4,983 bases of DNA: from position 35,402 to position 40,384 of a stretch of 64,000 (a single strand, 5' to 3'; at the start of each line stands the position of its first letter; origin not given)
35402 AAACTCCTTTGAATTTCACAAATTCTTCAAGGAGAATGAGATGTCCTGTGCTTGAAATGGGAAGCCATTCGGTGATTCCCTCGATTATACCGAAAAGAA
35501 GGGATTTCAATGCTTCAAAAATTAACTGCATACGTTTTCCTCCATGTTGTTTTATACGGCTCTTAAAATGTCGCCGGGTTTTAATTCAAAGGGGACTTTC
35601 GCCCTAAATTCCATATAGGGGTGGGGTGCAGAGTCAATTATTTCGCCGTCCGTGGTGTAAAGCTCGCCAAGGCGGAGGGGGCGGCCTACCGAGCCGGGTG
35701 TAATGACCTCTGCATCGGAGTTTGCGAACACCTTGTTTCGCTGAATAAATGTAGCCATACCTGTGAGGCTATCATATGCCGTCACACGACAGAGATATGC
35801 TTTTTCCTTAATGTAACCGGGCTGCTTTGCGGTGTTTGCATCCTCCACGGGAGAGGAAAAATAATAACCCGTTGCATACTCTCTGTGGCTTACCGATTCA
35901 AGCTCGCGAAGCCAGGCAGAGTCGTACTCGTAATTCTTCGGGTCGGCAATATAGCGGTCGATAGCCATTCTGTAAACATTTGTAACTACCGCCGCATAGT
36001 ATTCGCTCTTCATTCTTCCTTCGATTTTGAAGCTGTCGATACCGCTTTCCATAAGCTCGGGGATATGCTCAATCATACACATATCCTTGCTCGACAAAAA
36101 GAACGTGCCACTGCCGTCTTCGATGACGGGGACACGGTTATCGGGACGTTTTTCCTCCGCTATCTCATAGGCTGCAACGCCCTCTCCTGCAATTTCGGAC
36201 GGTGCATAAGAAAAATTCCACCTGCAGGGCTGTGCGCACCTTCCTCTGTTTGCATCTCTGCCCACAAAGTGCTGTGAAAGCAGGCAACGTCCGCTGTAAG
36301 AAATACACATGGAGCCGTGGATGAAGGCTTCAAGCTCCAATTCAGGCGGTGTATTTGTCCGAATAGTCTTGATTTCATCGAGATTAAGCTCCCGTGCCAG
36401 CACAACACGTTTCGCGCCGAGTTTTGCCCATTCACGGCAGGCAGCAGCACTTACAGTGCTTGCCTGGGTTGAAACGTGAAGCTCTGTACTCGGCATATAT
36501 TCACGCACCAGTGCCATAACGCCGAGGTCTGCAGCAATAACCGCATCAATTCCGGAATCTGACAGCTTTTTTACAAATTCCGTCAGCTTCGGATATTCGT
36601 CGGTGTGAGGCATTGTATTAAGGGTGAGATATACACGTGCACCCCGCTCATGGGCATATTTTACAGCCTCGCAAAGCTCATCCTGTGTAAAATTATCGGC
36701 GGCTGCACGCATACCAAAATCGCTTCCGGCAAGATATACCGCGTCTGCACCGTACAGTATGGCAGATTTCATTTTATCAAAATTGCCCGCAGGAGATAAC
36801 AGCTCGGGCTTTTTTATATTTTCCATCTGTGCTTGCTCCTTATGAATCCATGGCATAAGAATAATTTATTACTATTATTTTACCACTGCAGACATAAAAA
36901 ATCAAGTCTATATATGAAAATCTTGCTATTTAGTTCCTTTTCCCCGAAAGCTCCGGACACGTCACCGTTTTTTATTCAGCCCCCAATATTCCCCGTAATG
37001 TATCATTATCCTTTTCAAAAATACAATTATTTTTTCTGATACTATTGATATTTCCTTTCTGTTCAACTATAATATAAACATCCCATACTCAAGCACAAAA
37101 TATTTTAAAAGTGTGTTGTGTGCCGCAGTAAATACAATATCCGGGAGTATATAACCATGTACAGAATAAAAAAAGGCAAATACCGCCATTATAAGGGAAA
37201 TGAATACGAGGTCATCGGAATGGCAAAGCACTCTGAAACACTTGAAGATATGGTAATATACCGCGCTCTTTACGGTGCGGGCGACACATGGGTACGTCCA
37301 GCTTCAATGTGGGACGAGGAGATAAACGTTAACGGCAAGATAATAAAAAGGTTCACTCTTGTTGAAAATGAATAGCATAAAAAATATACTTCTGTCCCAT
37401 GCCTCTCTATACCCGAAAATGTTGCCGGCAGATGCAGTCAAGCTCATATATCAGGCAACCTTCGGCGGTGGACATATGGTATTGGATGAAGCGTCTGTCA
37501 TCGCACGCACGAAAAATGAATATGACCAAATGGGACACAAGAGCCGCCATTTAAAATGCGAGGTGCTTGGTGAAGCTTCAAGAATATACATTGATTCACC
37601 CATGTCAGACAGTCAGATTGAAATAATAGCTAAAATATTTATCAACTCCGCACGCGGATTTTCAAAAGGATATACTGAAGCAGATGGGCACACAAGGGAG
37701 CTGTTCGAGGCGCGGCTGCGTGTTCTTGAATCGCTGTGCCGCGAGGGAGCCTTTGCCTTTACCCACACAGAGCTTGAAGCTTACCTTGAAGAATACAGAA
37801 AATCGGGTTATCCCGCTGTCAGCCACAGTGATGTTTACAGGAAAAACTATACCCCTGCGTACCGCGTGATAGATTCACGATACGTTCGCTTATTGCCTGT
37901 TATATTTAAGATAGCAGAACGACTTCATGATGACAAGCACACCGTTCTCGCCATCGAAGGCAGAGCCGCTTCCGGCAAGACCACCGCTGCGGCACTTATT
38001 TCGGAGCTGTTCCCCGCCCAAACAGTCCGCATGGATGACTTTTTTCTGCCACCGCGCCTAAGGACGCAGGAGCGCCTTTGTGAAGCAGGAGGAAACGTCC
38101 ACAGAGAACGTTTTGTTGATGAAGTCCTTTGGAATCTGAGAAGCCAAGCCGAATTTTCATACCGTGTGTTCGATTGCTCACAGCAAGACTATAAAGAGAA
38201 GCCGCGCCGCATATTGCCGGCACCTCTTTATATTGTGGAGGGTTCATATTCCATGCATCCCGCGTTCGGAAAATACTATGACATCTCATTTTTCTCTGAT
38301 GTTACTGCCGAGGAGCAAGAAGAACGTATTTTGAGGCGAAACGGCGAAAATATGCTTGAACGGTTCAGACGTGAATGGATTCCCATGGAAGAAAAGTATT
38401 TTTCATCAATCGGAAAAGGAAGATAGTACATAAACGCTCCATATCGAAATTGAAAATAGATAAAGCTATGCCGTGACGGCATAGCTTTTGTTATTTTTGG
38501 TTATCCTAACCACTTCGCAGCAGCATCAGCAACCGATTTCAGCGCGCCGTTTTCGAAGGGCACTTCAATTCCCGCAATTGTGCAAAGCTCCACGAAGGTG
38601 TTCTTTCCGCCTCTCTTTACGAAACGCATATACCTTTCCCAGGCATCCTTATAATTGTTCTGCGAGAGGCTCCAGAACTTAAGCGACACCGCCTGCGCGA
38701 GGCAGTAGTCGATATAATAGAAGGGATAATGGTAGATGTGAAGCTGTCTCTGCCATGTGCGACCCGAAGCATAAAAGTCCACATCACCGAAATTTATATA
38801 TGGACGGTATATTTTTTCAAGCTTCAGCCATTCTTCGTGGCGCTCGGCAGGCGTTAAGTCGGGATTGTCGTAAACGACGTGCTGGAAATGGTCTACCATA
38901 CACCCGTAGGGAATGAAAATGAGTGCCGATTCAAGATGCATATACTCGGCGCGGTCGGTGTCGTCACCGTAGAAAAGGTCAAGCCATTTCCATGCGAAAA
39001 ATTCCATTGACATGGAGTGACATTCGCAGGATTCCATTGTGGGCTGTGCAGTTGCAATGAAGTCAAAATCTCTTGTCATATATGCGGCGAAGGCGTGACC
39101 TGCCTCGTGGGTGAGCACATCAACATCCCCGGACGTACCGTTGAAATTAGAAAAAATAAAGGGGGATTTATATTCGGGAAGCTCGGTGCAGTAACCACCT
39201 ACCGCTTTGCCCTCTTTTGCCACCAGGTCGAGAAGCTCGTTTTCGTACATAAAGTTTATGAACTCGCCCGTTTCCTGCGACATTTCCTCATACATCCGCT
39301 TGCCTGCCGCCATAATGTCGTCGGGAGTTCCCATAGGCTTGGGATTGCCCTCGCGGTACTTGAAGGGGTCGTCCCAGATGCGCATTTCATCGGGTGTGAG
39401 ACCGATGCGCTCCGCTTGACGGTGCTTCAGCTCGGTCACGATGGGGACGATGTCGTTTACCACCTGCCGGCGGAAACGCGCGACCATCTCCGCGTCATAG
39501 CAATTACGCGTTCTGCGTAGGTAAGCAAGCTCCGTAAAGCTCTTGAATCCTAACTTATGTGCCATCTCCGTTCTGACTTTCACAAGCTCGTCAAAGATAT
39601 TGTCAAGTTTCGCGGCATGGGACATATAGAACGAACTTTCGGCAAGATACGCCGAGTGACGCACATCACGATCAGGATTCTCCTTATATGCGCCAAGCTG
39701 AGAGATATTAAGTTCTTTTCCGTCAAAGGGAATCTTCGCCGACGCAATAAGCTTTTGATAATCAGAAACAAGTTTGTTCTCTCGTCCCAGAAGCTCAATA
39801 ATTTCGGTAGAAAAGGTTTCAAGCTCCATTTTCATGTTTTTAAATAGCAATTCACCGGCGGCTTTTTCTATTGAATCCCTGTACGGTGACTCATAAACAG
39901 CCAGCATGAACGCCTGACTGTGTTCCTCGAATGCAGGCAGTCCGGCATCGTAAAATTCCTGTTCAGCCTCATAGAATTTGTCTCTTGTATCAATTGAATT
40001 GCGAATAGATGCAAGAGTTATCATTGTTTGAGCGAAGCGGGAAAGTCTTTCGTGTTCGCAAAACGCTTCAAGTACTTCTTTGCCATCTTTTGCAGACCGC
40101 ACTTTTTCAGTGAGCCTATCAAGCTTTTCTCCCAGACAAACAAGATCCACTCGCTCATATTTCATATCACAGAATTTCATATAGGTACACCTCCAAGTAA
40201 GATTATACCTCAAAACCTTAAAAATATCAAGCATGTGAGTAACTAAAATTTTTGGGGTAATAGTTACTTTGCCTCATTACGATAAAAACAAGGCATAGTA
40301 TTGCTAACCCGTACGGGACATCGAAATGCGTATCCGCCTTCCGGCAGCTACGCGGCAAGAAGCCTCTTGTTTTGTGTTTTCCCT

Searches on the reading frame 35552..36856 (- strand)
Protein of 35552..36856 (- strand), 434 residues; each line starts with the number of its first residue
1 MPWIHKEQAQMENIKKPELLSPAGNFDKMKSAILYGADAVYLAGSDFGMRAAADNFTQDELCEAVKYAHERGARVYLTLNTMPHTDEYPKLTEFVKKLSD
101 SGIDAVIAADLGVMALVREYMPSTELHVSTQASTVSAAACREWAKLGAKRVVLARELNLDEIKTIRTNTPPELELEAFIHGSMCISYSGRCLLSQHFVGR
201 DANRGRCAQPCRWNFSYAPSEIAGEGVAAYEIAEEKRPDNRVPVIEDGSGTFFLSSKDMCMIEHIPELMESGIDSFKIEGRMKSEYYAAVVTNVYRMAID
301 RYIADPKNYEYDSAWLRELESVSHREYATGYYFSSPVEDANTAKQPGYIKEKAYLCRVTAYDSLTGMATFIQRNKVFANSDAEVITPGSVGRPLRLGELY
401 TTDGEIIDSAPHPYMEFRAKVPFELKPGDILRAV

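Call 58: search_protein_families(library=pfam, proteins=[window:35552-36856:-], max_evalue=0.00001)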
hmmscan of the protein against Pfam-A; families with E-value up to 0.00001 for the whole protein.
window:35552-36856:- (434 aa): 2 families
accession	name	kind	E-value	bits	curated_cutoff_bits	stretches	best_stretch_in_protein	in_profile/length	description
PF01136.24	Peptidase_U32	-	6e-93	310.8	22.4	1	89-336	2-231/233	Peptidase family U32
PF16325.11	Peptidase_U32_C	-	1.3e-17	64.2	28.2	1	353-432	4-83/83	Peptidase family U32 C-terminal domain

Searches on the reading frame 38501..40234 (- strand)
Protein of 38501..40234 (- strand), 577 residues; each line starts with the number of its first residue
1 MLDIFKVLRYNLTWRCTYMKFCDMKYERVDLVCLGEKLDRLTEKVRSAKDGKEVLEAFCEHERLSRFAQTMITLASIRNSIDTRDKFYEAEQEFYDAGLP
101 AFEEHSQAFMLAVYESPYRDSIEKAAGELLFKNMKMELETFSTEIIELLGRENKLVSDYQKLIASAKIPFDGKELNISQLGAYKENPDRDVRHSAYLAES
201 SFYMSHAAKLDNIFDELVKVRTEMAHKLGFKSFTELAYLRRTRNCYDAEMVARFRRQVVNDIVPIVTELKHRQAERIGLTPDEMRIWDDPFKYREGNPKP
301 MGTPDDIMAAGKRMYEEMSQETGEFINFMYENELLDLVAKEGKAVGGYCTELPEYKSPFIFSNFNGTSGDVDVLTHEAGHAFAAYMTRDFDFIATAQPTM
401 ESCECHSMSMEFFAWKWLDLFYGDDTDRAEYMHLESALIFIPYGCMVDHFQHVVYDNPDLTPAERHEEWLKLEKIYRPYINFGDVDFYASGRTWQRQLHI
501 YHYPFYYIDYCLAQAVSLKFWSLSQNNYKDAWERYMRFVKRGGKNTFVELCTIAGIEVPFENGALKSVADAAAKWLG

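Call 58: search_protein_families(library=pfam, proteins=[window:38501-40234:-], max_evalue=0.00001)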
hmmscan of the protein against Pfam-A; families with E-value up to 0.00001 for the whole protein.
window:38501-40234:- (577 aa): 1 family
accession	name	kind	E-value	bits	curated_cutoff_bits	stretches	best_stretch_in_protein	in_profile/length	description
PF01432.26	Peptidase_M3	-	5.1e-29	102.4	27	2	330-567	184-454/457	Peptidase family M3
